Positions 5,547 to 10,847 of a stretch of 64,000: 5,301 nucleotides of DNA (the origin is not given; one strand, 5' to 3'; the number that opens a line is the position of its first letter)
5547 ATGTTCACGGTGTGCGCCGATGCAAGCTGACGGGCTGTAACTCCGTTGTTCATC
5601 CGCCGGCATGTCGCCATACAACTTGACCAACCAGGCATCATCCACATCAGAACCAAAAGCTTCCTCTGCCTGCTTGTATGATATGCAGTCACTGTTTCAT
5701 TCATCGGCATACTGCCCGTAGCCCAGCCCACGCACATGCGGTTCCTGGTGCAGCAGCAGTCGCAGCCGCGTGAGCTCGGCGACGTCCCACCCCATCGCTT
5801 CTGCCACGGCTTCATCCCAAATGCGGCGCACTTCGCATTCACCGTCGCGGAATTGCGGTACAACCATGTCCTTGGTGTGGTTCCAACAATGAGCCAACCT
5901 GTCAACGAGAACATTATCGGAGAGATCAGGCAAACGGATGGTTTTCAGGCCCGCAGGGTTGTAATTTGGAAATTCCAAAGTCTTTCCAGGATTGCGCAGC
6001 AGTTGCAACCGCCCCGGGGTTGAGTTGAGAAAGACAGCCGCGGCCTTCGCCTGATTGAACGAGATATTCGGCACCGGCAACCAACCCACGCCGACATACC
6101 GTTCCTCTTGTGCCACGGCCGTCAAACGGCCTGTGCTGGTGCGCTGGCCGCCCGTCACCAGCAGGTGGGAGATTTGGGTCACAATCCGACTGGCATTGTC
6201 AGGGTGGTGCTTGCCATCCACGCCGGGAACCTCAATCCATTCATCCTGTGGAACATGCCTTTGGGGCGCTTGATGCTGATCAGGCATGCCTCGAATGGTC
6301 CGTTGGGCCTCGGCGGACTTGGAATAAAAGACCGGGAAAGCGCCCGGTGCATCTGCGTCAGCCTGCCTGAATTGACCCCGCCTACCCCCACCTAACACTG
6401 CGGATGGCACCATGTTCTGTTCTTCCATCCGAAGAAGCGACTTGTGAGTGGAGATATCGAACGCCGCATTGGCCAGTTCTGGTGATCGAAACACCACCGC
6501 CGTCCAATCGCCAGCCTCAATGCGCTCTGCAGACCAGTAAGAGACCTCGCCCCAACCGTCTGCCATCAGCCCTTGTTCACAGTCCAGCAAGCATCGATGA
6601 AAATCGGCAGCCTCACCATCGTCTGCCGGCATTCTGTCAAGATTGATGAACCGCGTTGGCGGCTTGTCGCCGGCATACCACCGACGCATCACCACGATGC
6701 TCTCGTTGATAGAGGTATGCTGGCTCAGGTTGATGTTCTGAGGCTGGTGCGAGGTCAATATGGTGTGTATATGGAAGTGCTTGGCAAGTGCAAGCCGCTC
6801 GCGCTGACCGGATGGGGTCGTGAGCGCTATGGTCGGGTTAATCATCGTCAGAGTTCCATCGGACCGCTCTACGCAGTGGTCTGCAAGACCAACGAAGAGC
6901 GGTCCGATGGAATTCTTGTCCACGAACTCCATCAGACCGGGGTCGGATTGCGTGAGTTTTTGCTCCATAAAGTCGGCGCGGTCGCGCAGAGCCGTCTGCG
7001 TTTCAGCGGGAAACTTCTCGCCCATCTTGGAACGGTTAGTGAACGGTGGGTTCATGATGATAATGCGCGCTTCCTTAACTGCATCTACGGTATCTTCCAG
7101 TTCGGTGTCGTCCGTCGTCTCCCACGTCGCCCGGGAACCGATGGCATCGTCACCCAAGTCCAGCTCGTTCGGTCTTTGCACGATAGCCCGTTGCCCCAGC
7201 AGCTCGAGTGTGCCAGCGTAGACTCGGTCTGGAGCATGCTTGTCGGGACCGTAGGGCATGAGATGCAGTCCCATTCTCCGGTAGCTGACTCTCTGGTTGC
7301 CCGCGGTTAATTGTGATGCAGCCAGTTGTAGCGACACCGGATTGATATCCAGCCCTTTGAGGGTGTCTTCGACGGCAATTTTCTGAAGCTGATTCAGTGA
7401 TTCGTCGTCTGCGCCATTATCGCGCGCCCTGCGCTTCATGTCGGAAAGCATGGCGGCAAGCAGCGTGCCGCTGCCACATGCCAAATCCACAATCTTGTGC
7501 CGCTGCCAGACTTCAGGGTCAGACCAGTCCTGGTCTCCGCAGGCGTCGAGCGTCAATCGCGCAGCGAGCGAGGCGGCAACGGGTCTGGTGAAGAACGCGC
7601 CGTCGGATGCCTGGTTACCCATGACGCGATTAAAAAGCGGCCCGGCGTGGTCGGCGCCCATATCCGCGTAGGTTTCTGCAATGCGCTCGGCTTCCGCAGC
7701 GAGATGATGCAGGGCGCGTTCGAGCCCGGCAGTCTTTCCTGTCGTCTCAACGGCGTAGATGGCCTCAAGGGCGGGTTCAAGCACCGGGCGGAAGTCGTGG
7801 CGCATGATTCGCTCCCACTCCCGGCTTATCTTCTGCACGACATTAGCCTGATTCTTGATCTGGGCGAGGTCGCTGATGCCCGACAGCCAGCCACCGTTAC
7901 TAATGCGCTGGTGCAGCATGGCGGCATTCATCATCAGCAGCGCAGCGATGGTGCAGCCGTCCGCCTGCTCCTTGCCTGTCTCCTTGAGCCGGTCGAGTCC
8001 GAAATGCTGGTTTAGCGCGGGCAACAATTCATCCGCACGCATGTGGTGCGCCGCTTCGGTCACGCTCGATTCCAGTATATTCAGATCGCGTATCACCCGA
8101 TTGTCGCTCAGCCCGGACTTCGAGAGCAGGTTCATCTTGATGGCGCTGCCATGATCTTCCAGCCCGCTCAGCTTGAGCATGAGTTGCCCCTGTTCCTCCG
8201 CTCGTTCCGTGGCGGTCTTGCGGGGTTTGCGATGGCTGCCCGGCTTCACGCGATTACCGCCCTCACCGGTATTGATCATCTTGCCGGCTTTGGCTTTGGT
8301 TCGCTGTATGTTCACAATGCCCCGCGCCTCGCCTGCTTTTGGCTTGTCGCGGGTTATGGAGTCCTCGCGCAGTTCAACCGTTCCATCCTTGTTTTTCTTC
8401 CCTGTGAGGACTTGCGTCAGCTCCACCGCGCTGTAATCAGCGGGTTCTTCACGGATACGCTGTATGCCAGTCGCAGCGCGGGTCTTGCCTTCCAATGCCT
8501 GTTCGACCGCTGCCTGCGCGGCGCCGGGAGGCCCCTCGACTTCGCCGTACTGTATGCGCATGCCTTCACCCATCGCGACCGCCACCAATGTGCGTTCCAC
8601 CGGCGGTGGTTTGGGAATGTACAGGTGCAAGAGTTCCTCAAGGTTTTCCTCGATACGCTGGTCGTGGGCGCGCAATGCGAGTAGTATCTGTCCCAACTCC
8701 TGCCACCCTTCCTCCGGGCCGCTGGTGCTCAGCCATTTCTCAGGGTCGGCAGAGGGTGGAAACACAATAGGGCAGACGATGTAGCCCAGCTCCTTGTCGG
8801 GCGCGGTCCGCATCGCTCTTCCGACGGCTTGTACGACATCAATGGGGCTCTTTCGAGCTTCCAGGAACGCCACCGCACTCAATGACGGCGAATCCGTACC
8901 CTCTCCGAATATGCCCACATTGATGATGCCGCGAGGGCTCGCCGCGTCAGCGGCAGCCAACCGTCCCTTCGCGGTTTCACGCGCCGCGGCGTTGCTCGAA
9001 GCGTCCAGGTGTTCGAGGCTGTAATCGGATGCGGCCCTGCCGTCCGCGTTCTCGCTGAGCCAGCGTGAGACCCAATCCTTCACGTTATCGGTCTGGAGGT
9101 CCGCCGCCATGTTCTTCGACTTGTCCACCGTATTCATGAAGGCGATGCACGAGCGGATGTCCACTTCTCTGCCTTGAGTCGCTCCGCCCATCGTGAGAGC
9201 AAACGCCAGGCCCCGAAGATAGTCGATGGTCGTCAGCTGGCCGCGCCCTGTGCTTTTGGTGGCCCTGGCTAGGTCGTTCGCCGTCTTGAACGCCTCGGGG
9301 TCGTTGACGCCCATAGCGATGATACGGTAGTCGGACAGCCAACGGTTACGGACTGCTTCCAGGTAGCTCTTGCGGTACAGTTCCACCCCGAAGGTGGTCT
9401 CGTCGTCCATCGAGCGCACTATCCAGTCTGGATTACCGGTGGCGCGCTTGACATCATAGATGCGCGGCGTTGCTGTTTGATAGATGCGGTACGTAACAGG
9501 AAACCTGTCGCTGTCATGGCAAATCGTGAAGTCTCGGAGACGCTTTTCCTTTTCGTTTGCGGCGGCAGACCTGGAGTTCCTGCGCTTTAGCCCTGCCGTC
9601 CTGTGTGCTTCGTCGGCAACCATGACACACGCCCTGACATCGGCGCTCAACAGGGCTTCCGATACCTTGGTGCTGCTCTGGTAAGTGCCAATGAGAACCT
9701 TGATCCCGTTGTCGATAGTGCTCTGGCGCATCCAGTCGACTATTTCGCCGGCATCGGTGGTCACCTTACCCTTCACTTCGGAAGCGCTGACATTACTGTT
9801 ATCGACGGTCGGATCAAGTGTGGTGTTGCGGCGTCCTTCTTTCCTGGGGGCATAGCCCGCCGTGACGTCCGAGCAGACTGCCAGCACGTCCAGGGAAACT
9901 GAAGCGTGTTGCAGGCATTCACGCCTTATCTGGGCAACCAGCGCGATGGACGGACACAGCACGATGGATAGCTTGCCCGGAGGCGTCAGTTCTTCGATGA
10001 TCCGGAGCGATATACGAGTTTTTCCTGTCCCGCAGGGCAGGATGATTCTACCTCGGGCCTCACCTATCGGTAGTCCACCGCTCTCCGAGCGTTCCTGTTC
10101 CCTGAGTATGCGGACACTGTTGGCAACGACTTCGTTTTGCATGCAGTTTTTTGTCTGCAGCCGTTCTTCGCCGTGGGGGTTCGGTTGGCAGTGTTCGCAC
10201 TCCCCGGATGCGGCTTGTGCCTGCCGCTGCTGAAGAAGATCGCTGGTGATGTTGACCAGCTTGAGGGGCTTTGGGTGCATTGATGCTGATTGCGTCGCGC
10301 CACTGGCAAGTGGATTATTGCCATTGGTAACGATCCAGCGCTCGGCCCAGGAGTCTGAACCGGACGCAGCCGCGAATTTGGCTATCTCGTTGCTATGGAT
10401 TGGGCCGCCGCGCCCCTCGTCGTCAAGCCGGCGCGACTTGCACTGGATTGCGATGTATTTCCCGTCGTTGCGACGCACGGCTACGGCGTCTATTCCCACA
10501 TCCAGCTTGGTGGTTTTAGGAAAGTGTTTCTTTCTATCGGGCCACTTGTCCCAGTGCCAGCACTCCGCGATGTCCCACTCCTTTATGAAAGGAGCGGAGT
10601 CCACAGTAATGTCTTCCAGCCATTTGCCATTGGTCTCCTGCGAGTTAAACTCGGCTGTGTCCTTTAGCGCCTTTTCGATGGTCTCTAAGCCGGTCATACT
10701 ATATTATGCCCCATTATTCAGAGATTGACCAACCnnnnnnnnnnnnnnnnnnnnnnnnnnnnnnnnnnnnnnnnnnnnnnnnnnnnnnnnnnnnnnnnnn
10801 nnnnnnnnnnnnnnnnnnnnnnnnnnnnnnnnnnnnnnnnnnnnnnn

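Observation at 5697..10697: Intact single-chain Type ISP-like restriction-modification enzyme (Mrr nuclease, helicase, gamma N6A-MTase, TRD)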

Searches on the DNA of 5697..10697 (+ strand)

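Call 8: search_dna_similar(query=window:5697-10697:+, collection=ecoli_genomes, mode=near, max_rows=15)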
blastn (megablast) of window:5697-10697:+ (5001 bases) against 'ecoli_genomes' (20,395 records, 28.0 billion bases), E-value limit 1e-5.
No match.

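Call 9: search_dna_similar(query=window:5697-10697:+, collection=plasmids, mode=near, max_rows=15)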
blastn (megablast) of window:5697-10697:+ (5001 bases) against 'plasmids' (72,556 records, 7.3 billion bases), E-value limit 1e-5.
No match.
